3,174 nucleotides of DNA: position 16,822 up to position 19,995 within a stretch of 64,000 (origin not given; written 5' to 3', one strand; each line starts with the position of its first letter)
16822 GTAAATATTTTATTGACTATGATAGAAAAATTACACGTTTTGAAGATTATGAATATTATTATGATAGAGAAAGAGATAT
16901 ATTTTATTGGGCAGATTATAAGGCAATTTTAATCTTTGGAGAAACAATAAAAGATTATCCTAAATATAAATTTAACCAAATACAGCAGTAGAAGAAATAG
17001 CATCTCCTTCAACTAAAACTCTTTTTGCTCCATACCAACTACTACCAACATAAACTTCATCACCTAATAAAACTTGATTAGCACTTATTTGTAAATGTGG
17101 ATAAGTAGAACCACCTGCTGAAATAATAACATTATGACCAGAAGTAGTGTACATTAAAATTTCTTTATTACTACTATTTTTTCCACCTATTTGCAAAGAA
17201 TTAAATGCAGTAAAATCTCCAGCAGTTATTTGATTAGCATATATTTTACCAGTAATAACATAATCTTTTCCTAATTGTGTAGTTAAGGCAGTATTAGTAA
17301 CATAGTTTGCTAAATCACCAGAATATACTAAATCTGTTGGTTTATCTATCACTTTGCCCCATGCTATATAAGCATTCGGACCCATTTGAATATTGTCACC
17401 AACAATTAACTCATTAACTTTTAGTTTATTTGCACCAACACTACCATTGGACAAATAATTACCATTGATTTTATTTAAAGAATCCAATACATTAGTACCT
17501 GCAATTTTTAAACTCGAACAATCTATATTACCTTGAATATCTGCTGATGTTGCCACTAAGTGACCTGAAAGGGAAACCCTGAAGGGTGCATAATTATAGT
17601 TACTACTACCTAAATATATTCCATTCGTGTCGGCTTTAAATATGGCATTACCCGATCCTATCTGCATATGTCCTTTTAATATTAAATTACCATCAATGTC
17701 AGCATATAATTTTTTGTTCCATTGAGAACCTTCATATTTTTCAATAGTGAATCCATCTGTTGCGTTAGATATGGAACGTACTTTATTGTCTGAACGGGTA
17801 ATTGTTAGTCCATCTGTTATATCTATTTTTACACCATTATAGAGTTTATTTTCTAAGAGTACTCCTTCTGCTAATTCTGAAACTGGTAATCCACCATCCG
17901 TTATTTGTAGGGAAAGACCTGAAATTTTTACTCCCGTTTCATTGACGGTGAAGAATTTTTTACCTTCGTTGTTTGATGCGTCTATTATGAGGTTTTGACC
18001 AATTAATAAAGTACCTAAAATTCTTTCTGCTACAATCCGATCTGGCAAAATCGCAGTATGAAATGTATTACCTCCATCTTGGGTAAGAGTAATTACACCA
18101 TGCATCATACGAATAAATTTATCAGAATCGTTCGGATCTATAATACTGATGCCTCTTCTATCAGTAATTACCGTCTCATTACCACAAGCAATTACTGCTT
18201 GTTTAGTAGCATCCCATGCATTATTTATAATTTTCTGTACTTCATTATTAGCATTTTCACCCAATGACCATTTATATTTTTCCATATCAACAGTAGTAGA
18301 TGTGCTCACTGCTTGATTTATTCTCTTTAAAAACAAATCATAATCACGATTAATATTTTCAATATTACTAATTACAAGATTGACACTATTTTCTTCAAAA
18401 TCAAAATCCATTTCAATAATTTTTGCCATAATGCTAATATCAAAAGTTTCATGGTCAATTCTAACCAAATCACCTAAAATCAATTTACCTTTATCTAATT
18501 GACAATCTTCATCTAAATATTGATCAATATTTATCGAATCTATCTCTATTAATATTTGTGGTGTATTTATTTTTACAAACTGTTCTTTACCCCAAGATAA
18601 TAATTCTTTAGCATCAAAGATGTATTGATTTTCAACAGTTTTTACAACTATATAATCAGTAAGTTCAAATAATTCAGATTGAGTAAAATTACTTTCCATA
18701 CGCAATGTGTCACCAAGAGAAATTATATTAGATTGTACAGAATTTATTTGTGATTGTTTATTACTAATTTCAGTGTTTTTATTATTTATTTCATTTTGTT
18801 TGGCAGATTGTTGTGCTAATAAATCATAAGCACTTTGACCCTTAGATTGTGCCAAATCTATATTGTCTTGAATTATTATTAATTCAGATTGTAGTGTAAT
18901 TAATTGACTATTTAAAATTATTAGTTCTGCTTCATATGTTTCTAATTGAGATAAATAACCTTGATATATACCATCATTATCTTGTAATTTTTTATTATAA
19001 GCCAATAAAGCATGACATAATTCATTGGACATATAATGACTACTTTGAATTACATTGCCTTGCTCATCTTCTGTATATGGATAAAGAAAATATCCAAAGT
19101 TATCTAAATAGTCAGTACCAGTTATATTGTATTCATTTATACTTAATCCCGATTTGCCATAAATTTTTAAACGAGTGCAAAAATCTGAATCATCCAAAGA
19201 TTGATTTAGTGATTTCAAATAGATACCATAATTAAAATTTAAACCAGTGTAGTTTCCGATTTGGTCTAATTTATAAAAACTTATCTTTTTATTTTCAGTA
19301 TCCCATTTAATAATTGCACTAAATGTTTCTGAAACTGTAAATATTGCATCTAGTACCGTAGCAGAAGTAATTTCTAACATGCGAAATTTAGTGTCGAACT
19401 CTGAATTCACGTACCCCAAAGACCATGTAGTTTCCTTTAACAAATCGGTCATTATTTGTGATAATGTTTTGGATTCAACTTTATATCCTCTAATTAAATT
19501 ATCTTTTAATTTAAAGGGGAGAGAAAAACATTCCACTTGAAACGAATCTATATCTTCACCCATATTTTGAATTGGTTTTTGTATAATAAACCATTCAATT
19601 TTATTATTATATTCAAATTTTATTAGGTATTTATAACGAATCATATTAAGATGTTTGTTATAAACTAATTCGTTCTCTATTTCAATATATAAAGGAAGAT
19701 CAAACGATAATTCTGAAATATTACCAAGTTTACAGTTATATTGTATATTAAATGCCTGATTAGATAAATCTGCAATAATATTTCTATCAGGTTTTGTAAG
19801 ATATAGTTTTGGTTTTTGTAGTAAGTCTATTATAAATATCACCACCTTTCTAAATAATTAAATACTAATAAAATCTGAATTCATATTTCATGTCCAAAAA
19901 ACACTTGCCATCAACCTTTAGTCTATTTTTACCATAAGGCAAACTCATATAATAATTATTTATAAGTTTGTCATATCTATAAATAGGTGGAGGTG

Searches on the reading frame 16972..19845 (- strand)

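Call 47: search_protein_families(library=phrogs, proteins=[window:16972-19845:-], max_evalue=0.00001)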
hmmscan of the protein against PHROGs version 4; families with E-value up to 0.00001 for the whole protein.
window:16972-19845:- (957 aa): 7 families
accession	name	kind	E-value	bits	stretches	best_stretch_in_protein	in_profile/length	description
phrog_6211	-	tail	3.9e-188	628.8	1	10-769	16-770/1168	minor tail protein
phrog_16381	-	unknown function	4.1e-66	224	2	10-312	15-323/2681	-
phrog_8704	-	tail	9.5e-48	163.4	1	13-651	19-660/1719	tail protein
phrog_12312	-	head and packaging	1.4e-17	64.3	1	21-236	11-217/784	virion structural protein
phrog_22322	-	tail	3e-16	60.1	1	22-252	20-234/562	tail protein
phrog_1067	-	head and packaging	1.2e-14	54.7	1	71-248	60-233/991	minor head protein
phrog_3475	-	tail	3.2e-14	53.1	1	125-252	497-619/841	minor tail protein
